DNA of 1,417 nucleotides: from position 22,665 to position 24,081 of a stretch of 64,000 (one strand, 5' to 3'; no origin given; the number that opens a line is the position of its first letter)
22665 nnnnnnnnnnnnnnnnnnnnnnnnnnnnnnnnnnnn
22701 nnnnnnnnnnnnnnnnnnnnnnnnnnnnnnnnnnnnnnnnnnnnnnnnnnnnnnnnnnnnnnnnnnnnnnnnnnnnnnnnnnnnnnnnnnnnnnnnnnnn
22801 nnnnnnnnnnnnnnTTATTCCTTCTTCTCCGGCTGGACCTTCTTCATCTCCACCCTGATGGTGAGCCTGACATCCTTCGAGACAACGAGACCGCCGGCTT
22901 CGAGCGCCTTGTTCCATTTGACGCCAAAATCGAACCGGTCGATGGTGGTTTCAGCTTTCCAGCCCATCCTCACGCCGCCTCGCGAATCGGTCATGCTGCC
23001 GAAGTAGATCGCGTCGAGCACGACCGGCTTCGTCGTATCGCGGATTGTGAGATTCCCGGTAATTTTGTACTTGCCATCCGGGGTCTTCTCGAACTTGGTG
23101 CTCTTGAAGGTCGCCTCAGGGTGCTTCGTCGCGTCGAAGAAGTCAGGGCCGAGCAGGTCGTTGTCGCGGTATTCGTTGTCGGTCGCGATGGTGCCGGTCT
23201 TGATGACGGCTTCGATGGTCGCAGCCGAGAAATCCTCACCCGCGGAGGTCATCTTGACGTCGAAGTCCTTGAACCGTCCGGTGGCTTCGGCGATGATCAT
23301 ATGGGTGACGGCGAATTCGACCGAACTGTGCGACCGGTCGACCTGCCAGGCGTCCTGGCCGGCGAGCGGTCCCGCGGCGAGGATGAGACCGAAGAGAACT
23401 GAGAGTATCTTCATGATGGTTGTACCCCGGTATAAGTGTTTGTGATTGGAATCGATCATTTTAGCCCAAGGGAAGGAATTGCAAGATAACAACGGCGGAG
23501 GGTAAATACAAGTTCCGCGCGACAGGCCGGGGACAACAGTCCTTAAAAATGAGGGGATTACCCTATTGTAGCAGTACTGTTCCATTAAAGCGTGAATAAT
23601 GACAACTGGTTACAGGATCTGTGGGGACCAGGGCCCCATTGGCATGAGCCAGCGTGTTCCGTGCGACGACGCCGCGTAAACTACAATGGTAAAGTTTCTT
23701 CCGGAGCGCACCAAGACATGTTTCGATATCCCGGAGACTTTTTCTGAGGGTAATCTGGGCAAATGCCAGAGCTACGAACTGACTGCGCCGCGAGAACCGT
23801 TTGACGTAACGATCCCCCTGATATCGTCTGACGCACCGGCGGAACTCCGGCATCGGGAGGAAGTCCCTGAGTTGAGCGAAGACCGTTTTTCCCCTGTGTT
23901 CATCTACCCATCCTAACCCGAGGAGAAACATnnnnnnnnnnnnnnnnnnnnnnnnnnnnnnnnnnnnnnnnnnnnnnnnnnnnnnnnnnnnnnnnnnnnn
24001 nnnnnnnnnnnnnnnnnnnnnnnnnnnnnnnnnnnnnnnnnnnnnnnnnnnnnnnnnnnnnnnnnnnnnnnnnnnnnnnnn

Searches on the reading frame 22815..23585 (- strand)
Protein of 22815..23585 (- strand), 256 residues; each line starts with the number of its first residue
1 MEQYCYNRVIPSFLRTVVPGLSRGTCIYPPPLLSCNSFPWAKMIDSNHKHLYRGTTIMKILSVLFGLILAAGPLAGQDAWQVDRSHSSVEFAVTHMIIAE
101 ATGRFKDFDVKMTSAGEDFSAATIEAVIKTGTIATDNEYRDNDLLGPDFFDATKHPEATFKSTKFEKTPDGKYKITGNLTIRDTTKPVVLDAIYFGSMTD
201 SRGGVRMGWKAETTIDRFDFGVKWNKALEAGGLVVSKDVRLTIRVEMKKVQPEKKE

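Call 3: search_protein_families(library=pfam, proteins=[window:22815-23585:-], max_evalue=0.01)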
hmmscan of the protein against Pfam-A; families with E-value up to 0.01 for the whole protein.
window:22815-23585:- (256 aa): 1 family
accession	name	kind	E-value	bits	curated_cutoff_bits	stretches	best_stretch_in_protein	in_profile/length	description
PF04264.18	YceI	-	3.3e-44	151.3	23.7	1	80-246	1-149/150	YceI-like domain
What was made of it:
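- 22815..23414 (-): YceI-like periplasmic protein gene, first gene of the upstream operon (yceI - cyclase - regulator). Pfam YceI, E 3.3e-44 (call 3).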

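Call 4: search_protein_families(library=ncbifam, proteins=[window:22815-23585:-], max_evalue=0.01)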
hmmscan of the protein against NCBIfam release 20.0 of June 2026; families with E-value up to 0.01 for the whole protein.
window:22815-23585:- (256 aa): 1 family
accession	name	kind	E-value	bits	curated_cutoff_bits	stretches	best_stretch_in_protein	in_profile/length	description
NF002994.0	PRK03757.1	equivalog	1.2e-33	116.5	232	1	64-246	9-187/191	YceI family protein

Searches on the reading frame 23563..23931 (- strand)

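Call 47: search_protein_families(library=pfam, proteins=[window:23563-23931:-], max_evalue=0.001)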
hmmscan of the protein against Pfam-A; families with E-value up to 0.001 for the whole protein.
window:23563-23931:- (122 aa): 1 family
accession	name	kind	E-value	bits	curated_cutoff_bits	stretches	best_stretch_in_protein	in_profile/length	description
PF14294.11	DUF4372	-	1.7e-28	99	25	1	14-83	2-71/74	Domain of unknown function (DUF4372)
